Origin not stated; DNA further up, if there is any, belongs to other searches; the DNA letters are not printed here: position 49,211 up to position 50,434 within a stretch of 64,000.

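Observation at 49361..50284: Orphan Ftr/FhcD-like formyltransferase embedded in a tetrahydrofolate (not H4MPT) gene context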

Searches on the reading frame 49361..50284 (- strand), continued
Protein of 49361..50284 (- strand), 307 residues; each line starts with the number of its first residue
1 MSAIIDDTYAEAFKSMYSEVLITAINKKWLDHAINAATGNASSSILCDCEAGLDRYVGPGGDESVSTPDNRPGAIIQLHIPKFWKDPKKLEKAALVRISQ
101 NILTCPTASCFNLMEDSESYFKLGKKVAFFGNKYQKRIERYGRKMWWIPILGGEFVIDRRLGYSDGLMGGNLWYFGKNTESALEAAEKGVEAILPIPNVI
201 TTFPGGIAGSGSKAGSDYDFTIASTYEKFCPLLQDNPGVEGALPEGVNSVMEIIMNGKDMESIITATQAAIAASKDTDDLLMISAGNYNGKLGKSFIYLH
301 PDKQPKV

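Call 78: search_protein_families(library=ncbifam, proteins=[L164:13135-14136:-, L164:17872-18969:-, L164:17210-17875:-, L164:14242-15444:-, L164:10990-12348:-, L164:7085-8305:+, L164:8306-9277:+], max_evalue=0.00001)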
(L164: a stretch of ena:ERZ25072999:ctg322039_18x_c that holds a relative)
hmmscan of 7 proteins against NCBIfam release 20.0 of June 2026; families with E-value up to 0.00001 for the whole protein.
L164:13135-14136:- (333 aa): 19 families
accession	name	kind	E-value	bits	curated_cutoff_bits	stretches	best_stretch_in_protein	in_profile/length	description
TIGR03555.1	F420_mer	equivalog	1.8e-59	201.8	348.7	1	13-329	9-325/325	5,10-methylenetetrahydromethanopterin reductase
NF002619.0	PRK02271.1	equivalog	8.1e-59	199.5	276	1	4-330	2-327/329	5,10-methylenetetrahydromethanopterin reductase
TIGR03559.1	F420_Rv3520c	subfamily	5.5e-25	88.1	335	1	5-306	2-322/325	LLM class F420-dependent oxidoreductase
TIGR04024.1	F420_NP1902A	hypoth_equivalog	1.1e-24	86.8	345.4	1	13-318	12-320/330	TIGR04024 family LLM class F420-dependent oxidoreductase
TIGR03842.1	F420_CPS_4043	hypoth_equivalog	1.1e-22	80.6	295.45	1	5-231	2-220/329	TIGR03842 family LLM class F420-dependent oxidoreductase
TIGR03621.1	F420_MSMEG_2516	subfamily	4.6e-19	68.6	213.15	1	4-174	2-170/295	TIGR03621 family F420-dependent LLM class oxidoreductase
TIGR03857.1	F420_MSMEG_2249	hypoth_equivalog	5.4e-18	65.3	218.4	1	15-264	13-264/329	TIGR03857 family LLM class F420-dependent oxidoreductase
TIGR03841.1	F420_Rv3093c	subfamily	1.8e-17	63.7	213.65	1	14-307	8-293/298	LLM class F420-dependent oxidoreductase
TIGR03564.1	F420_MSMEG_4879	subfamily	1.9e-17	63.8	234.25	1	20-178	3-161/265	TIGR03564 family F420-dependent LLM class oxidoreductase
TIGR03619.1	F420_Rv2161c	subfamily_domain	1.9e-16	60.4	166.9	1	33-229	36-234/247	TIGR03619 family F420-dependent LLM class oxidoreductase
TIGR03560.1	F420_Rv1855c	subfamily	1.4e-15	57.8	231.4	1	6-210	3-223/227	TIGR03560 family F420-dependent LLM class oxidoreductase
TIGR03617.1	F420_MSMEG_2256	subfamily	4.2e-15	55.5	278.15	1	22-319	1-309/318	TIGR03617 family F420-dependent LLM class oxidoreductase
TIGR04465.1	ArgArg_F420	equivalog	6.7e-15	55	470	1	40-230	94-283/364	F420-dependent hydroxymycolic acid dehydrogenase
TIGR03554.1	F420_G6P_DH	equivalog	2.3e-14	53.2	420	1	47-311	55-311/331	glucose-6-phosphate dehydrogenase (coenzyme-F420)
TIGR03557.1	F420_G6P_family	subfamily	6.9e-14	51.7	210.4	1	16-330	13-313/316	TIGR03557 family F420-dependent LLM class oxidoreductase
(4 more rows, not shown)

L164:17872-18969:- (365 aa): 25 families
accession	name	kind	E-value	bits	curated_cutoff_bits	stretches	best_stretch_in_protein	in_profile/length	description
TIGR03555.1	F420_mer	equivalog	1.9e-47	162.2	348.7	1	12-354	5-325/325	5,10-methylenetetrahydromethanopterin reductase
NF002619.0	PRK02271.1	equivalog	7.4e-46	156.9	276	1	7-355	2-327/329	5,10-methylenetetrahydromethanopterin reductase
TIGR04024.1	F420_NP1902A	hypoth_equivalog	1e-26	93.5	345.4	1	54-318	40-296/330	TIGR04024 family LLM class F420-dependent oxidoreductase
TIGR03619.1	F420_Rv2161c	subfamily_domain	9e-21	74.6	166.9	1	52-220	42-208/247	TIGR03619 family F420-dependent LLM class oxidoreductase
TIGR03842.1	F420_CPS_4043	hypoth_equivalog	2.7e-20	72.7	295.45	1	8-356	2-329/329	TIGR03842 family LLM class F420-dependent oxidoreductase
TIGR03564.1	F420_MSMEG_4879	subfamily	5.7e-20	72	234.25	1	55-194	25-162/265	TIGR03564 family F420-dependent LLM class oxidoreductase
TIGR03857.1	F420_MSMEG_2249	hypoth_equivalog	1.6e-19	70.4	218.4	1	59-222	45-204/329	TIGR03857 family LLM class F420-dependent oxidoreductase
TIGR03559.1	F420_Rv3520c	subfamily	1.8e-19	70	335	1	17-317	11-310/325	LLM class F420-dependent oxidoreductase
TIGR03557.1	F420_G6P_family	subfamily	4.4e-19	68.8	210.4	1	23-209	17-201/316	TIGR03557 family F420-dependent LLM class oxidoreductase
TIGR03617.1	F420_MSMEG_2256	subfamily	2.6e-17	62.8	278.15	1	54-316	19-283/318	TIGR03617 family F420-dependent LLM class oxidoreductase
TIGR03560.1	F420_Rv1855c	subfamily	6.2e-17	62.1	231.4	1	20-179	14-177/227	TIGR03560 family F420-dependent LLM class oxidoreductase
TIGR03621.1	F420_MSMEG_2516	subfamily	9.8e-17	61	213.15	1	51-198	37-179/295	TIGR03621 family F420-dependent LLM class oxidoreductase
TIGR03841.1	F420_Rv3093c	subfamily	9.5e-16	58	213.65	1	56-330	37-293/298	LLM class F420-dependent oxidoreductase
TIGR03554.1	F420_G6P_DH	equivalog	4.9e-13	48.8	420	1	27-222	24-221/331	glucose-6-phosphate dehydrogenase (coenzyme-F420)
TIGR03571.1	lucif_BA3436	subfamily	2.4e-12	46.7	303.9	1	56-180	69-193/304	TIGR03571 family LLM class oxidoreductase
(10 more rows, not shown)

L164:17210-17875:- (221 aa): 5 families
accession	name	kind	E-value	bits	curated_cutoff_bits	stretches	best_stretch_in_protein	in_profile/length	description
TIGR01915.1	npdG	equivalog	1.1e-58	198.9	149.8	1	4-215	1-220/220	NADPH-dependent F420 reductase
NF006408.0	PRK08655.1-2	equivalog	2.2e-09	36.6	422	1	3-114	6-114/441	prephenate dehydrogenase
NF006410.0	PRK08655.1-4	equivalog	9.5e-08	31.3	498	1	3-108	4-106/446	prephenate dehydrogenase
NF006409.0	PRK08655.1-3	equivalog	1.5e-07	31.3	310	1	6-112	3-105/290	prephenate dehydrogenase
NF006407.0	PRK08655.1-1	equivalog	2e-06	26.9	834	1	6-100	3-93/439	prephenate dehydrogenase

L164:14242-15444:- (400 aa): 1 family
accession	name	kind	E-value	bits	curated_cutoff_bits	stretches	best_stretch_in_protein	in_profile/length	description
NF041052.1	OsmC_like_Se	domain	4.7e-43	146.6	95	2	275-394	22-141/144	OsmC-related (seleno)protein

L164:10990-12348:- (452 aa): 4 families
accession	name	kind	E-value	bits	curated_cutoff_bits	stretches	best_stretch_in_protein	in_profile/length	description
NF009709.0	PRK13238.1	subfamily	3.8e-198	658.9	285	1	1-451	4-461/463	tryptophanase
NF053783.1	TphnTnaApg1401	equivalog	1.8e-161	538.2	750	1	5-450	6-456/457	tryptophanase TnaA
TIGR02618.1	tyr_phenol_ly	equivalog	9.9e-156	519.1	720.7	1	6-449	2-450/450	tyrosine phenol-lyase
TIGR02617.1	tnaA_trp_ase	equivalog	1.2e-147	492.7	825.8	1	2-450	1-466/467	tryptophanase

L164:7085-8305:+ (406 aa): 8 families
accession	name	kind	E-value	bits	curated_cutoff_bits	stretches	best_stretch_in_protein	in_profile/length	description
NF045640.1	AspGlyoxATaseBhcA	equivalog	5.8e-179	595.1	650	1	1-392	1-391/395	L-aspartate--glyoxylate aminotransferase BhcA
NF046070.1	PyrdoxPyrvTramin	equivalog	9.2e-46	156.3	600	1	6-351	7-349/369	pyridoxamine--pyruvate transaminase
TIGR03301.1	PhnW-AepZ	equivalog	7e-35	121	360.8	1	7-350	2-340/355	2-aminoethylphosphonate aminotransferase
NF010006.0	PRK13479.1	equivalog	8.6e-21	74.5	296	1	4-370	5-366/369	2-aminoethylphosphonate--pyruvate transaminase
TIGR02326.1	transamin_PhnW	equivalog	5.2e-19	68.6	400.8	1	6-358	5-353/363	2-aminoethylphosphonate--pyruvate transaminase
TIGR01364.1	serC_1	equivalog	1.4e-06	27.4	443.6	1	29-236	37-231/358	phosphoserine transaminase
NF003764.0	PRK05355.1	equivalog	2.5e-06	26.7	253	1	8-236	7-230/357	3-phosphoserine/phosphohydroxythreonine transaminase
TIGR01979.1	sufS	subfamily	9.5e-06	24.7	475.1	0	73-305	102-333/403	SufS family cysteine desulfurase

L164:8306-9277:+ (323 aa): 22 families
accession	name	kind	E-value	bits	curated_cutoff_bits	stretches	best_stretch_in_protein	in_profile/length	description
NF009714.1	PRK13243.1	equivalog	3e-94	316.1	455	1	3-322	2-322/332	glyoxylate reductase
NF011938.0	PRK15409.1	equivalog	8.2e-72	241.9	492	1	3-316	2-312/324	glyoxylate/hydroxypyruvate reductase GhrB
TIGR01327.1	PGDH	equivalog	1.2e-70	238.8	454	1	34-320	28-308/525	phosphoglycerate dehydrogenase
NF008759.0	PRK11790.1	equivalog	2.8e-56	191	404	1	29-313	37-317/410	phosphoglycerate dehydrogenase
NF005069.0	PRK06487.1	equivalog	6.4e-54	183.1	448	1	71-317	71-315/320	2-hydroxyacid dehydrogenase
NF041369.1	Dhydh_Halo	equivalog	5.3e-42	144.1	400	1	73-322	59-304/305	D-2-hydroxyacid dehydrogenase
NF006263.0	PRK08410.1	equivalog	8.4e-41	140.3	389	1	69-315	63-309/311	D-2-hydroxyacid dehydrogenase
NF005387.0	PRK06932.1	equivalog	1.1e-39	136.3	492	1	58-312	55-309/314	2-hydroxyacid dehydrogenase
NF000492.1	vanH_gen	exception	3.2e-39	134.8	540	1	71-274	68-258/312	D-lactate dehydrogenase VanH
NF005750.0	PRK07574.1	equivalog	3.8e-39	134.8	329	1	71-317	116-361/386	NAD-dependent formate dehydrogenase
NF001309.0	PRK00257.1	equivalog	5.9e-37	127.5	434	1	141-314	109-279/379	4-phosphoerythronate dehydrogenase PdxB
NF000112.1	vanH-Amyco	exception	1.2e-32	113.5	625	1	56-273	81-286/348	VanH-AOV family D-lactate dehydrogenase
NF000128.1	vanH-Sc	exception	3.6e-32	111.8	650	1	70-273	87-277/337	D-lactate dehydrogenase VanH-Sc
NF005027.0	PRK06436.1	equivalog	1.2e-31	109.9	261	1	69-317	49-284/303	2-hydroxyacid dehydrogenase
NF000151.1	vanH-Ac1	exception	1.9e-31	109.6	750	1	72-273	105-293/351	D-lactate dehydrogenase VanH-Ac1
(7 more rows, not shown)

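Call 85: find_encoding_contigs(protein=P0125, flank=10000, max_places=2)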
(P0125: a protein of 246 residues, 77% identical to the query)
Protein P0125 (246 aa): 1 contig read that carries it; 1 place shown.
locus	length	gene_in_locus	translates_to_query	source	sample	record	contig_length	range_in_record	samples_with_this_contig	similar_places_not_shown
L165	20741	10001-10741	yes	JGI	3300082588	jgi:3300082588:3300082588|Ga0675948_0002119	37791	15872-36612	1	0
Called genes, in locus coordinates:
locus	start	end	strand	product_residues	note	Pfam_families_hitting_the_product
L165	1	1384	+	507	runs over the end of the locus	PF02541:Ppx-GppA, PF21447:Ppx-GppA_III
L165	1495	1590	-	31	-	-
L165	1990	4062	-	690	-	PF13089:PP_kinase_N, PF02503:PP_kinase, PF17941:PP_kinase_C_1, PF13091:PLDc_2 (faint), PF13090:PP_kinase_C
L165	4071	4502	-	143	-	PF14520:HHH_5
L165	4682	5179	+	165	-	PF11169:DUF2956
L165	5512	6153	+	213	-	-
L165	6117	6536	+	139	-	-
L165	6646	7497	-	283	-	PF04055:Radical_SAM (faint)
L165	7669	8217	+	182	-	PF08714:Fae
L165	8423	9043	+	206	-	PF01812:5-FTHF_cyc-lig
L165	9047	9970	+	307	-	PF01913:FTR, PF02741:FTR_C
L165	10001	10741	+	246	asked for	PF04476:4HFCP_synth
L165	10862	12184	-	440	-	PF26769:HAMP_PhoQ, PF02518:HATPase_c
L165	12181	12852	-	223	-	PF00072:Response_reg, PF00486:Trans_reg_C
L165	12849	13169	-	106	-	PF03413:PepSY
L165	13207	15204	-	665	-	PF00122:E1-E2_ATPase, PF00702:Hydrolase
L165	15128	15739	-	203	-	PF01292:Ni_hydr_CYTB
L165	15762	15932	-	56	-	-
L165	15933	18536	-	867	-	PF00690:Cation_ATPase_N, PF00122:E1-E2_ATPase, PF00702:Hydrolase, PF08282:Hydrolase_3 (faint), PF00702:Hydrolase (weak)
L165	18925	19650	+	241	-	PF00834:Ribul_P_3_epim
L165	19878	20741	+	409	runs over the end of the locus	PF00890:FAD_binding_2 (faint), PF01266:DAO (faint), PF01494:FAD_binding_3, PF03486:HI0933_like (faint), PF07992:Pyr_redox_2 (faint), PF12831:FAD_oxidored (faint), PF13450:NAD_binding_8 (weak)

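Call 87: search_protein_families(library=ncbifam, proteins=[L165:7669-8217:+, L165:6646-7497:-, L165:8423-9043:+, L165:9047-9970:+, L165:10001-10741:+, L165:5512-6153:+, L165:6117-6536:+], max_evalue=0.001)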
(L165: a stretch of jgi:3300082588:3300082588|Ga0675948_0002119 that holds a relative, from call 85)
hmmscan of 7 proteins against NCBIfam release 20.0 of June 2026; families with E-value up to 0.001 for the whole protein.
L165:7669-8217:+ (182 aa): 2 families
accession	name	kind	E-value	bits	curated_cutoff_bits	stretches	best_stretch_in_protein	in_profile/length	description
TIGR03126.1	one_C_fae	equivalog_domain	2.7e-34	118.6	118.05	1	8-172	2-159/160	formaldehyde-activating enzyme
NF009833.0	PRK13307.1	equivalog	5.6e-27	94.6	274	1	7-172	2-160/392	bifunctional 5,6,7,8-tetrahydromethanopterin hydro-lyase/3-hexulose-6-phosphate synthase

L165:6646-7497:- (283 aa): 1 family
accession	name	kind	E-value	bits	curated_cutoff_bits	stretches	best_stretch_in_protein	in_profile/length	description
NF038283.1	viperin_w_prok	equivalog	0.00025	20.3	180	1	34-156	4-107/281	viperin family antiviral radical SAM protein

L165:8423-9043:+ (206 aa): 2 families
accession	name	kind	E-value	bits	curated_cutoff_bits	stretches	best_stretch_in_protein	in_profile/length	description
TIGR02727.1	MTHFS_bact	equivalog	1.3e-39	136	84.9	1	13-197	1-182/182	5-formyltetrahydrofolate cyclo-ligase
NF007661.0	PRK10333.1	equivalog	1.4e-11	44.5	343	1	23-201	22-196/198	5-formyltetrahydrofolate cyclo-ligase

L165:9047-9970:+ (307 aa): 2 families
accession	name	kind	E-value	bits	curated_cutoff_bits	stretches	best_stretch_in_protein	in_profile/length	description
NF002554.0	PRK02114.1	subfamily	1.5e-100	336.5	297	1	4-300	7-293/297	formylmethanofuran--tetrahydromethanopterin N-formyltransferase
TIGR03119.1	one_C_fhcD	equivalog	1.8e-94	316.5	292.6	1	5-300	1-286/288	formylmethanofuran--tetrahydromethanopterin N-formyltransferase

L165:10001-10741:+ (246 aa): 4 families
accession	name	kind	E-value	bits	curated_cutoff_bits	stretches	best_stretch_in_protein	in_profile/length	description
NF002576.0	PRK02227.1-5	equivalog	1e-81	273.8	297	1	1-225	1-225/236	hypothetical protein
NF002574.0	PRK02227.1-2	subfamily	4.7e-55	186.5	286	1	1-224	1-224/233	hypothetical protein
NF002575.0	PRK02227.1-3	equivalog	1.6e-33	116.4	304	1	5-222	4-231/233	(5-formylfuran-3-yl)methyl phosphate synthase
NF002573.0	PRK02227.1-1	equivalog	1.5e-32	112.9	341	1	5-218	4-229/236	(5-formylfuran-3-yl)methyl phosphate synthase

L165:5512-6153:+ (213 aa): 0 families

L165:6117-6536:+ (139 aa): 0 families
